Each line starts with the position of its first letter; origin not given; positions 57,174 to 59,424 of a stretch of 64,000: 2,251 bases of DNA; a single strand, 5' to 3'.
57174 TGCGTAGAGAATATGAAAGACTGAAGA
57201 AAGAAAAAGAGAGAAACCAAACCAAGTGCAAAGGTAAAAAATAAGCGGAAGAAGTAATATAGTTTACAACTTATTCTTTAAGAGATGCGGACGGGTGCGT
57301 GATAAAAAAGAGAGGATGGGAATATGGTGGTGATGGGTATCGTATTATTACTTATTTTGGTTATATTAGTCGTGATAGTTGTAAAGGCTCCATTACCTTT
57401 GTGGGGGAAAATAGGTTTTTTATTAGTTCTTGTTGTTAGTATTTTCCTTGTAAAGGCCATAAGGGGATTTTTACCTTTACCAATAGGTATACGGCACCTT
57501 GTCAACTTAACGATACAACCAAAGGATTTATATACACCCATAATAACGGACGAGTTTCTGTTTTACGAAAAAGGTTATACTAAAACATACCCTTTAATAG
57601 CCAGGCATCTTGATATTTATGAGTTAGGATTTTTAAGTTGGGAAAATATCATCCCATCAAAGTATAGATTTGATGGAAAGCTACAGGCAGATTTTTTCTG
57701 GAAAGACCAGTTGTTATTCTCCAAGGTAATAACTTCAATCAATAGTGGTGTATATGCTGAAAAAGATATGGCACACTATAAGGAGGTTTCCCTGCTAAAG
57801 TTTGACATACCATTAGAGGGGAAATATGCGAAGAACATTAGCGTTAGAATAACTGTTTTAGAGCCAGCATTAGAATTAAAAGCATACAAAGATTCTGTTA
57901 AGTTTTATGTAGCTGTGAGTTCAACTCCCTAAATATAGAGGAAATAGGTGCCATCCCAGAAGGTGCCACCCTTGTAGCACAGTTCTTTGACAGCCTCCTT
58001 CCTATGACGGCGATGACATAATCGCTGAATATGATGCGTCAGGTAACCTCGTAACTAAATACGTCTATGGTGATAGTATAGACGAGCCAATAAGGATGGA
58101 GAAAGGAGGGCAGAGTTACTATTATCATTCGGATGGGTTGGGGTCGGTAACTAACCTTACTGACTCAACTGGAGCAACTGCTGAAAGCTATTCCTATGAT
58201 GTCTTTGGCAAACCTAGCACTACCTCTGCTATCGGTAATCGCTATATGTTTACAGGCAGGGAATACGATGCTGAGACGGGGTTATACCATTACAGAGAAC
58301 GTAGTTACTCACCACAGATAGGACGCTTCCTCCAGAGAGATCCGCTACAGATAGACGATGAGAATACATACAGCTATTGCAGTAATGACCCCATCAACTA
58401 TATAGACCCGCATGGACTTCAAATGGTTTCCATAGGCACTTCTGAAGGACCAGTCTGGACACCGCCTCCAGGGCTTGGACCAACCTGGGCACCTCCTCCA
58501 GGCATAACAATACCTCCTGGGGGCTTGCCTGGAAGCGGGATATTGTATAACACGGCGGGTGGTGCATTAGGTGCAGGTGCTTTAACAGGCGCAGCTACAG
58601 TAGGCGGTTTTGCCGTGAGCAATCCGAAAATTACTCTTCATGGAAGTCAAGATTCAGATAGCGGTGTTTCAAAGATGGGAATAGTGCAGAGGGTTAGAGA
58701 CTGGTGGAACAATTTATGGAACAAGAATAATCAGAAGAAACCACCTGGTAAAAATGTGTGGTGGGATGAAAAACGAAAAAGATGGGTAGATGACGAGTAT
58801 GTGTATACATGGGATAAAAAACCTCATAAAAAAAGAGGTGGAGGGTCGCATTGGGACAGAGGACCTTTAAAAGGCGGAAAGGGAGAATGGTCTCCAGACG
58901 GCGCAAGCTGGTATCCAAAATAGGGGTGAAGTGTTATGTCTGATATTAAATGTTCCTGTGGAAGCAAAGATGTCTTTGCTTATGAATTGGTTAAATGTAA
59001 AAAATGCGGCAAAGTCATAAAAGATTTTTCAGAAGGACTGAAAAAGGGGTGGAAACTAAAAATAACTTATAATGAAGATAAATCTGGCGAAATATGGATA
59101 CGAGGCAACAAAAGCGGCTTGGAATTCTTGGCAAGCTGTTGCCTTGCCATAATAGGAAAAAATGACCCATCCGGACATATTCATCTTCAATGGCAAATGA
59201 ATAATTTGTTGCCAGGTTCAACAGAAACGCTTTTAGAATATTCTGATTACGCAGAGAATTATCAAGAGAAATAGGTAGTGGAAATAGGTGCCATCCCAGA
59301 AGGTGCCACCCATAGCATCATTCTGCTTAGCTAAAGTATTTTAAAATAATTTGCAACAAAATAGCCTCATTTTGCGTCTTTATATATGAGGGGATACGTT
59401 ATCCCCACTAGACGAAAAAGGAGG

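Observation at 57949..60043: REP-like 25-mers bracket the orphan toxin cassette and flank a RAYT transposase in inverted orientation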

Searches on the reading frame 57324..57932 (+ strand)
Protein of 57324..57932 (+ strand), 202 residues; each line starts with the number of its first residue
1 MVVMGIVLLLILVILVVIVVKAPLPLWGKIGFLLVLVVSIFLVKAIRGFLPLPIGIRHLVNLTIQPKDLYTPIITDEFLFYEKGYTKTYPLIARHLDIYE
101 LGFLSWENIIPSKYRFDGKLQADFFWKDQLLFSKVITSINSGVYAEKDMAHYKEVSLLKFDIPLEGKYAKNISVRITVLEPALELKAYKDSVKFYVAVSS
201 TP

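Call 6: search_protein_families(library=pfam, proteins=[window:57324-57932:+], max_evalue=0.01)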
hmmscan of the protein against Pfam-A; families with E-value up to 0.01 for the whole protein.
window:57324-57932:+ (202 aa): 0 families

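Call 32: find_encoding_contigs(protein=window:57324-57932:+, flank=10000, max_places=10)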
Protein window:57324-57932:+ (202 aa): 2 contigs read that carry it; 2 places shown.
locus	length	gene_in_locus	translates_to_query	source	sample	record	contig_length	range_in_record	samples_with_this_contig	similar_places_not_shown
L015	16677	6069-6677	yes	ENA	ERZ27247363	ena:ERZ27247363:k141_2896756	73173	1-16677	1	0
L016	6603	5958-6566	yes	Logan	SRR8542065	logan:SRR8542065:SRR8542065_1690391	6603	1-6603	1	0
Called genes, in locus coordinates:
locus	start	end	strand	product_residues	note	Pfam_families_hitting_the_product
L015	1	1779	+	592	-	?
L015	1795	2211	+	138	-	-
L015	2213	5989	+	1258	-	PF20148:DUF6531, PF05593:RHS_repeat (weak), PF25023:TEN_YD-shell, PF05593:RHS_repeat, PF25023:TEN_YD-shell, PF05593:RHS_repeat (weak), PF25023:TEN_YD-shell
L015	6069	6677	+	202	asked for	-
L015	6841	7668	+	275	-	PF25023:TEN_YD-shell (weak)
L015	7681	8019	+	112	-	PF15566:Imm32 (weak)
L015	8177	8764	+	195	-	PF01797:Y1_Tnp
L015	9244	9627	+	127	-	PF00072:Response_reg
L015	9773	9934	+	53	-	-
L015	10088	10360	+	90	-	PF02604:PhdYeFM_antitox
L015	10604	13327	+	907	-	PF05057:DUF676 (faint)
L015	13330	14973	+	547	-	-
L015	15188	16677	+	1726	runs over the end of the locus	PF13517:FG-GAP_3 (faint), PF07679:I-set, PF13927:Ig_3, PF14312:FG-GAP_2 (faint), PF01839:FG-GAP, PF10091:Glycoamylase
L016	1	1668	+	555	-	?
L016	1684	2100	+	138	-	-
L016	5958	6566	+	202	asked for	-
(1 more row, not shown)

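Call 46: search_protein_families(library=ncbifam, proteins=[window:57324-57932:+], max_evalue=0.01)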
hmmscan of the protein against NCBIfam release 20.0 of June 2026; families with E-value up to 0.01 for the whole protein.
window:57324-57932:+ (202 aa): 0 families

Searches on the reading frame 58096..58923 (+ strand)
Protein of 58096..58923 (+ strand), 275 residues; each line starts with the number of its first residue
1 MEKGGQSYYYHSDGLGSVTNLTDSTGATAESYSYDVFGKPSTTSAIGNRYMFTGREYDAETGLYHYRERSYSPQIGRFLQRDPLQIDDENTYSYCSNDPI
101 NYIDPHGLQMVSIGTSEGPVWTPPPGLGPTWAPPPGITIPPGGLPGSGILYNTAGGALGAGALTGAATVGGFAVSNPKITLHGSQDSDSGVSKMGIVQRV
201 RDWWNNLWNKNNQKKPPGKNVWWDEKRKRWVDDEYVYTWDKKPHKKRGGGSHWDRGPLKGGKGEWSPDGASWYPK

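Call 6: search_protein_families(library=pfam, proteins=[window:58096-58923:+], max_evalue=0.01)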
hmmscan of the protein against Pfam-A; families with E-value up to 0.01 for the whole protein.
window:58096-58923:+ (275 aa): 1 family
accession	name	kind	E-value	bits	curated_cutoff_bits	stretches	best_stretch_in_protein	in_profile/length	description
PF03527.20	RHS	-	0.0012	19.1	27.9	1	8-39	2-33/38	RHS protein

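Call 46: search_protein_families(library=ncbifam, proteins=[window:58096-58923:+], max_evalue=0.01)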
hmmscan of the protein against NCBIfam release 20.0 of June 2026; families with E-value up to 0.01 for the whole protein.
window:58096-58923:+ (275 aa): 2 families
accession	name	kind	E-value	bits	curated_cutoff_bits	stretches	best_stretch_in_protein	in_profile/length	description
TIGR03696.1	Rhs_assc_core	domain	3.6e-25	88.3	32.5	1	34-108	1-76/76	RHS repeat-associated core domain-containing protein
NF041261.1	RHS_core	equivalog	9.2e-11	40.3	2000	1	8-108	1158-1261/1261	RHS element core protein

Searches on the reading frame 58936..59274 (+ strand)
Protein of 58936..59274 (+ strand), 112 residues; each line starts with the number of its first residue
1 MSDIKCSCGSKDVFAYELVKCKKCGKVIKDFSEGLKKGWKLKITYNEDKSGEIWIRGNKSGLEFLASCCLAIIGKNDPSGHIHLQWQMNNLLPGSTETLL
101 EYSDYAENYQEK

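Call 6: search_protein_families(library=pfam, proteins=[window:58936-59274:+], max_evalue=0.01)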
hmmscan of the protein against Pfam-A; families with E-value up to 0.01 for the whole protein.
window:58936-59274:+ (112 aa): 1 family
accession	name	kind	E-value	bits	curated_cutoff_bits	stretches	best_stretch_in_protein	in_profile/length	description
PF15566.12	Imm32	-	1.4e-06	28.6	27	1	53-98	2-49/54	Immunity protein 32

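Call 31: find_encoding_contigs(protein=window:58936-59274:+, flank=10000, max_places=10)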
Protein window:58936-59274:+ (112 aa): 2 contigs read that carry it; 2 places shown.
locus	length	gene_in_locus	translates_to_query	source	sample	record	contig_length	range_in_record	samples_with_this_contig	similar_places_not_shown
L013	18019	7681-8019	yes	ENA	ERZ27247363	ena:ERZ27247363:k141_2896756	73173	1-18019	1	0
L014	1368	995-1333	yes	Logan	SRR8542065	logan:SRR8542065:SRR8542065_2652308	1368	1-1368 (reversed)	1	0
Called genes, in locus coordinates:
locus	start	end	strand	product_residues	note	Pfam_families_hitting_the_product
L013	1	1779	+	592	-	?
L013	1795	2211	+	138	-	-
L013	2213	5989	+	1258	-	PF20148:DUF6531, PF05593:RHS_repeat (weak), PF25023:TEN_YD-shell, PF05593:RHS_repeat, PF25023:TEN_YD-shell, PF05593:RHS_repeat (weak), PF25023:TEN_YD-shell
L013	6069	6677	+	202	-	-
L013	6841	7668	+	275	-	PF25023:TEN_YD-shell (weak)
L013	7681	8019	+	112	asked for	PF15566:Imm32 (weak)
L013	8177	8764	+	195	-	PF01797:Y1_Tnp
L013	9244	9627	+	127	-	PF00072:Response_reg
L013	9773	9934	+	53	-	-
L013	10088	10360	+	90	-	PF02604:PhdYeFM_antitox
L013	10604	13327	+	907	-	PF05057:DUF676 (faint)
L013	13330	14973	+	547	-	-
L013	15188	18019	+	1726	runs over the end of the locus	PF13517:FG-GAP_3 (faint), PF07679:I-set, PF13927:Ig_3, PF14312:FG-GAP_2 (faint), PF01839:FG-GAP, PF10091:Glycoamylase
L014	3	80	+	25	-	?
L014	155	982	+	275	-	PF25023:TEN_YD-shell (weak)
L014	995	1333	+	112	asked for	PF15566:Imm32 (weak)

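Call 46: search_protein_families(library=ncbifam, proteins=[window:58936-59274:+], max_evalue=0.01)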
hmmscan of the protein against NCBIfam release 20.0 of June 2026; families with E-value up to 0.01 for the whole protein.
window:58936-59274:+ (112 aa): 0 families
